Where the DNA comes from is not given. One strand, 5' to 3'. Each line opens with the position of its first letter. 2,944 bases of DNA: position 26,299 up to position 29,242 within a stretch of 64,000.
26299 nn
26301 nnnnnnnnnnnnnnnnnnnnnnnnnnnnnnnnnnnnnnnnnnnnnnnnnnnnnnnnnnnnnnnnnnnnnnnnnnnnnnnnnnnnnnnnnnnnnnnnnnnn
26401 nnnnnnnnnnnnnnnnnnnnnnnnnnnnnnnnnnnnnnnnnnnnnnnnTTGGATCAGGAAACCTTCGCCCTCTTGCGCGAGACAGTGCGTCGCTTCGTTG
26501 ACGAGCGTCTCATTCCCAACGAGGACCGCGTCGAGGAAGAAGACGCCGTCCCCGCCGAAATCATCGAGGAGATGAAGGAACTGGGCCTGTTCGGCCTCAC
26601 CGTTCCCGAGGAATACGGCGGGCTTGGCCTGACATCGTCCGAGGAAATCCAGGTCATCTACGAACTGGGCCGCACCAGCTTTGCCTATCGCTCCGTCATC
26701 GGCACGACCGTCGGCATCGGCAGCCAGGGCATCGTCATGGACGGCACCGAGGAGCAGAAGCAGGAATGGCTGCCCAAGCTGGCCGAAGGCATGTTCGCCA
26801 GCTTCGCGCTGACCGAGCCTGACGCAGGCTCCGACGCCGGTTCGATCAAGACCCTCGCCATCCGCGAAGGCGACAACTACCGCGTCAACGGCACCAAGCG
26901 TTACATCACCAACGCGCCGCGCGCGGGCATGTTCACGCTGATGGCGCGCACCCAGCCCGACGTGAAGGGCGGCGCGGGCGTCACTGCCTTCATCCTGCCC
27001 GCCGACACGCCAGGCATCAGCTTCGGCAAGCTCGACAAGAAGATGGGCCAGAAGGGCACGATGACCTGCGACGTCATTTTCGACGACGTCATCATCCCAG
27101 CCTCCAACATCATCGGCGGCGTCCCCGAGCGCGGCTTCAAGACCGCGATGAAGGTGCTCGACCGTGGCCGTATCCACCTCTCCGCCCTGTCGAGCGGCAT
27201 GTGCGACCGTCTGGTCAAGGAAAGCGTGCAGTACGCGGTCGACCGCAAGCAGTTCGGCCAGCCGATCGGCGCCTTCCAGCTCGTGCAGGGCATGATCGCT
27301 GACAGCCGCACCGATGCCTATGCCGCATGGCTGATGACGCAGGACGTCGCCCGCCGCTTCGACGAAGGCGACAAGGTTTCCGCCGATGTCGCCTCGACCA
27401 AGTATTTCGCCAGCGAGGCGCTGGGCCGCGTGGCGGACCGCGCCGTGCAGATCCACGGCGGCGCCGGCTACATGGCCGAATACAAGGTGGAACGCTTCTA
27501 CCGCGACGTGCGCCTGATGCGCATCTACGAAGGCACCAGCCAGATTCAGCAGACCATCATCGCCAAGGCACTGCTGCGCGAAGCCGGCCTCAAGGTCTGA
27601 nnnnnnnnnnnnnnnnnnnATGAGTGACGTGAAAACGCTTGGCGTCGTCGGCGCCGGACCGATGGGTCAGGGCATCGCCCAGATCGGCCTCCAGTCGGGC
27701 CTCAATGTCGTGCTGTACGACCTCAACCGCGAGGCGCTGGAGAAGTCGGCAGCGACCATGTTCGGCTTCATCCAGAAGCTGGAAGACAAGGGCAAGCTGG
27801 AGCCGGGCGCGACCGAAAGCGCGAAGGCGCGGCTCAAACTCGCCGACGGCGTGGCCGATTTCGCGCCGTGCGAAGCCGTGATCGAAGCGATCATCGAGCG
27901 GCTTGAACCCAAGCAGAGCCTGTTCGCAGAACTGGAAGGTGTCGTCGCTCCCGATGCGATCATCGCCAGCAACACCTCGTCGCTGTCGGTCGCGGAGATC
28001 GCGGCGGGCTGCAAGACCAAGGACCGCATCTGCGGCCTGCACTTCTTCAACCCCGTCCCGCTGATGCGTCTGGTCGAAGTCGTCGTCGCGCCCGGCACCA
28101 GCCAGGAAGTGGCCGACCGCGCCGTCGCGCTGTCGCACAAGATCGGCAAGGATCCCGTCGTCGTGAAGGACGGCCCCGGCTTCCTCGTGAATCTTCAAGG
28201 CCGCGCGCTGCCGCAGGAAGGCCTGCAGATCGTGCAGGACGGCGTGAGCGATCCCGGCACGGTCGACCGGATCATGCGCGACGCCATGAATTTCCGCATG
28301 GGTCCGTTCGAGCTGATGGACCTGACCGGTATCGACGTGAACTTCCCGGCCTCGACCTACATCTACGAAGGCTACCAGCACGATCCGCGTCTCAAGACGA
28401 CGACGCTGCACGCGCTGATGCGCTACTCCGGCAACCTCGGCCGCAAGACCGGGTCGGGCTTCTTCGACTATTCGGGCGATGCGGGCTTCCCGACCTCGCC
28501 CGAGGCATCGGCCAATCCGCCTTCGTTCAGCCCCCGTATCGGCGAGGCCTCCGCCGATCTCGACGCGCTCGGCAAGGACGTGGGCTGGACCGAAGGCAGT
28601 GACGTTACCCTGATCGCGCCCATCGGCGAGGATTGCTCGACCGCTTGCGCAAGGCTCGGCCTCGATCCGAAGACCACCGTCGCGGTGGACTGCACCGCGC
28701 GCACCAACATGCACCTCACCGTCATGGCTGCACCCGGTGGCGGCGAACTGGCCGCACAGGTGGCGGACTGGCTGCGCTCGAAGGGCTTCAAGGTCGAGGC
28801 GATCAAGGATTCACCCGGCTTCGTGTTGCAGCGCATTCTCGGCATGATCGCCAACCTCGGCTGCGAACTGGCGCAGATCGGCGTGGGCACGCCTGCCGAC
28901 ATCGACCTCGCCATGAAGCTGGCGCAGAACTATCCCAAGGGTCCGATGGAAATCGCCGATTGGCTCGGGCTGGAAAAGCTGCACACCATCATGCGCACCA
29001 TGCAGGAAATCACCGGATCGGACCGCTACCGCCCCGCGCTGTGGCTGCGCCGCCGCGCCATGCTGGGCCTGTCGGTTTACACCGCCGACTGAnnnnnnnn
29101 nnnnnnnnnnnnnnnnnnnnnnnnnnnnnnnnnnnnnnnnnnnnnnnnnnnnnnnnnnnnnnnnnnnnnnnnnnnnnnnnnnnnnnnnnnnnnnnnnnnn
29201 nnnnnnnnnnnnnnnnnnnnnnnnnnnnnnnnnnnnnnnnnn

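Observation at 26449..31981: acd-hbd-mct-mcd operon: catabolic exit via methylsuccinyl-CoA and mesaconyl-CoA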

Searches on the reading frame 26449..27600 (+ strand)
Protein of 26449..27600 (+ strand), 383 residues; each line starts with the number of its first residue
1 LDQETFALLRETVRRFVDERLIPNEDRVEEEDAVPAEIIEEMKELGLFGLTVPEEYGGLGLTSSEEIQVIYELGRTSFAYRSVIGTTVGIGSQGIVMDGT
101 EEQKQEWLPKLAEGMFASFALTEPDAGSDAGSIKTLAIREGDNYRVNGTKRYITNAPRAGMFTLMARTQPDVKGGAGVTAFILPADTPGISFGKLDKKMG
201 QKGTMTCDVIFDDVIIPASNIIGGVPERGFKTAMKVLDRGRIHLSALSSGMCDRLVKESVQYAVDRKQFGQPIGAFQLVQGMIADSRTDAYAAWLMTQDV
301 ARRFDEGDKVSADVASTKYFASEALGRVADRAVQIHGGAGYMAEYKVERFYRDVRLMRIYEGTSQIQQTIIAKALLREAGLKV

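Call 3: search_protein_families(library=pfam, proteins=[window:26449-27600:+])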
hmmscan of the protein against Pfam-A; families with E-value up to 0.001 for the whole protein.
window:26449-27600:+ (383 aa): 5 families
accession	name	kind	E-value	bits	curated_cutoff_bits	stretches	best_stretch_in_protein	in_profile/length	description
PF00441.29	Acyl-CoA_dh_1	-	2.1e-48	164.7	22.4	1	228-376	2-150/150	Acyl-CoA dehydrogenase, C-terminal domain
PF02771.21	Acyl-CoA_dh_N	-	1.4e-33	116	22.9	1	7-114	5-112/113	Acyl-CoA dehydrogenase, N-terminal domain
PF02770.24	Acyl-CoA_dh_M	-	4.6e-27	94.5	33.3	1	118-214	1-97/97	Acyl-CoA dehydrogenase, middle domain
PF08028.16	Acyl-CoA_dh_2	-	1.2e-15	58.4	22.7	1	245-364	4-133/134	Acyl-CoA dehydrogenase, C-terminal domain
PF22924.1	ACOX_C_alpha1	-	6.4e-05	23.3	27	1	299-375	92-168/169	Acyl-CoA oxidase, C-alpha1 domain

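Call 4: search_protein_families(library=ncbifam, proteins=[window:26449-27600:+])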
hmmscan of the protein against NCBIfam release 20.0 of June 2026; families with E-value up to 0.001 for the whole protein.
window:26449-27600:+ (383 aa): 23 families
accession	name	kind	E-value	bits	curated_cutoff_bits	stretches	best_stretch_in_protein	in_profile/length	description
NF042972.1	AcrlCoAredClosAcrC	equivalog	2.6e-99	332.5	640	1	8-376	11-377/378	acryloyl-CoA reductase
NF058590.1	AcCoDHFadEBacil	equivalog_domain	4.3e-91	306.2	600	1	7-379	26-414/586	acyl-CoA dehydrogenase FadE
NF043006.1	CyhCrbnylCoADH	equivalog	1.8e-78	264.2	650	1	3-378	5-378/380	cyclohexane-1-carbonyl-CoA dehydrogenase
NF045552.1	GlutCoADH_Des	equivalog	1.5e-72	244.9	470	1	6-374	9-378/387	glutaryl-CoA dehydrogenase Acd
NF042439.1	SulpropCoADesulf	equivalog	2.5e-69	233.9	600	1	12-377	3-372/379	3-sulfinopropanoyl-CoA desulfinase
NF045652.1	ProlPCPDhRedW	equivalog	5.7e-68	229.4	650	1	8-375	6-373/376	L-prolyl-[peptidyl-carrier protein] dehydrogenase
NF053553.1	prodigi_MBC_PigA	equivalog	9.2e-61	206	500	1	10-375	13-379/381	prodigiosin MBC biosynthesis dehydrogenase PigA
NF008997.0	PRK12341.1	equivalog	1.2e-56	192.4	537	1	8-377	11-378/382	acyl-CoA dehydrogenase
TIGR03207.1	cyc_hxne_CoA_dh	equivalog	4.5e-54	183.6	575.35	1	7-373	6-369/372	cyclohexanecarboxyl-CoA dehydrogenase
NF007000.1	PRK09463.1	subfamily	1.7e-51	175.4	600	1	28-342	67-399/726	acyl-CoA dehydrogenase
NF002885.1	PRK03354.1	equivalog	2.4e-51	174.9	540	1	29-377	33-375/378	crotonobetainyl-CoA dehydrogenase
NF052270.1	Staph_DH_FadE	equivalog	2.6e-48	164.7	600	1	11-375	30-393/400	acyl-CoA dehydrogenase FadE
NF009586.0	PRK13026.1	subfamily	2.8e-44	151.6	608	1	21-341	96-433/777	acyl-CoA dehydrogenase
TIGR03203.1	pimD_small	equivalog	9.7e-39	133.5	652.7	1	38-368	42-369/378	pimeloyl-CoA dehydrogenase small subunit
NF038187.1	FadE_coli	exception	9.6e-32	109.9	1300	1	30-343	145-475/816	acyl-CoA dehydrogenase FadE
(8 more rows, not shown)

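Call 41: search_solved_structures(query=window:26449-27600:+, max_evalue=1e-60)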
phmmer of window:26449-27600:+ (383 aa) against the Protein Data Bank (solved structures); distinct sequences matched with E-value up to 1e-60: 45.
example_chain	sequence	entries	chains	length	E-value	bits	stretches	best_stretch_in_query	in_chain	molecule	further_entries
4iv6_A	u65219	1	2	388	1.7e-80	273.9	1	10-382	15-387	Acyl-CoA dehydrogenase FadE3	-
5lnx_A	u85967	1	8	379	9.4e-80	271.5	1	7-376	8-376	Acyl-CoA dehydrogenase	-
5ol2_C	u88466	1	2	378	4.3e-79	269.3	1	4-376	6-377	Acyl-CoA dehydrogenase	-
6fah_C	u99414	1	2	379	9.4e-79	268.2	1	7-377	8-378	Caffeyl-CoA reductase-Etf complex subunit CarC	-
1ukw_A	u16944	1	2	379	2.5e-75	256.9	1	9-376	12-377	acyl-CoA dehydrogenase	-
4l1f_A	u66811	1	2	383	1.6e-74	254.2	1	8-378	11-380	Acyl-CoA dehydrogenase domain protein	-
8i4p_A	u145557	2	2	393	2.2e-74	253.8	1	6-378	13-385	Acyl-CoA dehydrogenase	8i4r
7w0j_A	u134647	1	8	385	3.1e-74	253.3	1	6-377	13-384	Acyl-CoA dehydrogenase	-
3pfd_A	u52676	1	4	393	6.3e-74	252.3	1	6-377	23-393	Acyl-CoA dehydrogenase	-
6es9_A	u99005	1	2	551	8e-74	252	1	4-376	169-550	Acyl-CoA dehydrogenase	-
4n5f_A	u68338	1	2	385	1.3e-73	251.3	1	7-374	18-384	Putative acyl-CoA dehydrogenase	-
4m9a_A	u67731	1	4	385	6.8e-73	248.9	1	8-374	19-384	Acyl-CoA dehydrogenase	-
8phe_A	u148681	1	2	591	3.2e-72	246.7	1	18-380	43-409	Complex I assembly factor ACAD9, mitochondrial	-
7szv_A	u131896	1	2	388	7.8e-72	245.4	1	7-375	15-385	Acyl-CoA dehydrogenase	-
8phf_A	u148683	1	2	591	8.3e-72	245.3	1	18-380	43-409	Complex I assembly factor ACAD9, mitochondrial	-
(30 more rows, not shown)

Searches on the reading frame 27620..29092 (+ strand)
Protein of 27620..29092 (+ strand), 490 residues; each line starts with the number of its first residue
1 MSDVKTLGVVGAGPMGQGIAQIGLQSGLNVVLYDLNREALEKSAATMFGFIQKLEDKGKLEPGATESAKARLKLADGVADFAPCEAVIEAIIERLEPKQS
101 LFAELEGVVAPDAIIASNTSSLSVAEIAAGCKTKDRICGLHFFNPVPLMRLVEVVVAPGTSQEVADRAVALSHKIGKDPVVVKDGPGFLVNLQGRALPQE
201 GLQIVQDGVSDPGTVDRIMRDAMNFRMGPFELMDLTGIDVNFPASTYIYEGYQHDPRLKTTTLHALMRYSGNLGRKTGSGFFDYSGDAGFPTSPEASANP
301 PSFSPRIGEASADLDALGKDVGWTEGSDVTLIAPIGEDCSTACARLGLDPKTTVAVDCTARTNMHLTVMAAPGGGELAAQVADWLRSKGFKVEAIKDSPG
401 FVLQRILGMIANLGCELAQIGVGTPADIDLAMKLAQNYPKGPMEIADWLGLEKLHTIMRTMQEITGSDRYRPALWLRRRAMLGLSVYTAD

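Call 3: search_protein_families(library=pfam, proteins=[window:27620-29092:+])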
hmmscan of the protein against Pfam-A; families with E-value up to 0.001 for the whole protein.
window:27620-29092:+ (490 aa): 3 families
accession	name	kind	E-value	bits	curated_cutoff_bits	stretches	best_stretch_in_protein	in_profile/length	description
PF02737.24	3HCDH_N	-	1.7e-57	194.7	22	1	7-184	2-179/180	3-hydroxyacyl-CoA dehydrogenase, NAD binding domain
PF00725.27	3HCDH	-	1.3e-38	131.8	22.1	2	187-284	1-97/97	3-hydroxyacyl-CoA dehydrogenase, C-terminal domain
PF03446.21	NAD_binding_2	-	0.00017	22.1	21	1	7-54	2-43/161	NAD binding domain of 6-phosphogluconate dehydrogenase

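Call 4: search_protein_families(library=ncbifam, proteins=[window:27620-29092:+])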
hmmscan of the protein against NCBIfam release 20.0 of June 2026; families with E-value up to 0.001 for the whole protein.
window:27620-29092:+ (490 aa): 20 families
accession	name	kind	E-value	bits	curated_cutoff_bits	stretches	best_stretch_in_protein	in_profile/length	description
NF006124.0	PRK08268.1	subfamily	1.2e-152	509.4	508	1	3-487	6-503/507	3-hydroxyacyl-CoA dehydrogenase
TIGR02279.1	PaaC-3OHAcCoADH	equivalog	1.7e-108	363.7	669.4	1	2-485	3-500/503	3-hydroxyacyl-CoA dehydrogenase PaaH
NF004474.0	PRK05808.1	subfamily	3.7e-91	305.3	408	2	3-285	2-283/283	3-hydroxybutyryl-CoA dehydrogenase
NF006722.0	PRK09260.1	equivalog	5.6e-79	265.4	429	2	5-286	3-283/289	3-hydroxyacyl-CoA dehydrogenase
NF005715.0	PRK07530.1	equivalog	1.1e-75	254.8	420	2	2-292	2-291/292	3-hydroxybutyryl-CoA dehydrogenase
NF005875.0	PRK07819.1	subfamily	2.7e-71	240.3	319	2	3-284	4-286/287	3-hydroxybutyryl-CoA dehydrogenase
NF004699.0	PRK06035.1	equivalog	6.4e-71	238.9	500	2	3-286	2-292/294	3-hydroxyacyl-CoA dehydrogenase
NF008727.0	PRK11730.1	equivalog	1e-63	215.8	870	1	3-288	312-596/717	fatty acid oxidation complex subunit alpha FadB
NF006143.0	PRK08293.1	equivalog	2.5e-56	191.1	312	2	2-286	2-289/291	3-hydroxyacyl-CoA dehydrogenase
TIGR02441.1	fa_ox_alpha_mit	equivalog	3.9e-55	187.2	964.65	1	3-286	334-615/737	fatty acid oxidation complex subunit alpha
TIGR02437.1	FadB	equivalog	1.3e-52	179.2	933.55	1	3-288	312-596/714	fatty acid oxidation complex subunit alpha FadB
NF008363.0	PRK11154.1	equivalog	4.1e-52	177.2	869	1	3-285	308-587/708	fatty acid oxidation complex subunit alpha FadJ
NF006125.0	PRK08269.1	equivalog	5.4e-51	173.6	427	2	3-286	4-298/334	3-hydroxybutyryl-CoA dehydrogenase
NF042925.1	FHMPC_DH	equivalog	2.7e-44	151.7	500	1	7-286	3-282/304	5-formyl-3-hydroxy-2-methylpyridine 4-carboxylate 5-dehydrogenase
TIGR02440.1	FadJ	equivalog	5.8e-44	150.5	968.45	1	3-286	303-583/699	fatty acid oxidation complex subunit alpha FadJ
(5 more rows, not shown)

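Call 64: search_solved_structures(query=window:27620-29092:+, max_evalue=1e-40)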
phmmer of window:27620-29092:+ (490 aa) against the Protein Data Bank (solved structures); distinct sequences matched with E-value up to 1e-40: 25.
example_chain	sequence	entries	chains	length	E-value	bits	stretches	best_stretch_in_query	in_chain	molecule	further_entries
3mog_A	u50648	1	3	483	2.2e-79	270.6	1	3-483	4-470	Probable 3-hydroxybutyryl-CoA dehydrogenase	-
4kug_A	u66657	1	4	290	1.4e-57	198.8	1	5-286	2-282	3-hydroxybutyryl-CoA dehydrogenase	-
4kue_A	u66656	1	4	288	1.6e-57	198.5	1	5-285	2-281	3-hydroxybutyryl-CoA dehydrogenase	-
4r1n_A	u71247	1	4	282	2.3e-57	198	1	5-285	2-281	3-hydroxybutyryl-CoA dehydrogenase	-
4kuh_A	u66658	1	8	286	5.2e-57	196.8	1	5-285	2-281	3-hydroxybutyryl-CoA dehydrogenase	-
6aa8_A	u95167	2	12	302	7.9e-57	196.2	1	3-285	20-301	3-hydroxybutyryl-CoA dehydrogenase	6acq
9fbd_A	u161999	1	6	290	9.7e-56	192.6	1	3-285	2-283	3-hydroxybutyryl-CoA dehydrogenase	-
4pzc_A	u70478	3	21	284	7.9e-54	186.3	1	4-285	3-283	3-Hydroxyacyl-CoA dehydrogenase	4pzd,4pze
4j0e_A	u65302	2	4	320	1.3e-46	162.5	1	1-292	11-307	Probable 3-hydroxyacyl-CoA dehydrogenase F54C8.1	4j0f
9jhe_A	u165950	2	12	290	1.5e-46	162.4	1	7-288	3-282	3-hydroxyacyl-CoA dehydrogenase, NAD binding domain protein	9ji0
9jhz_C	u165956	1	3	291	3.3e-46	161.2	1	7-288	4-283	3-hydroxyacyl-CoA dehydrogenase, NAD binding domain protein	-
9jhy_C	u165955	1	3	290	3.4e-46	161.2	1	7-288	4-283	3-hydroxyacyl-CoA dehydrogenase, NAD binding domain protein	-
9w15_B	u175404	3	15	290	1.7e-45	158.9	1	7-288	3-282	3-hydroxyacyl-CoA dehydrogenase, NAD binding domain protein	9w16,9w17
1f12_A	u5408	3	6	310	2.6e-45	158.3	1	4-285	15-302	L-3-HYDROXYACYL-COA DEHYDROGENASE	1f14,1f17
2hdh_A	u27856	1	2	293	3.3e-45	157.9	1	4-285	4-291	L-3-HYDROXYACYL COA DEHYDROGENASE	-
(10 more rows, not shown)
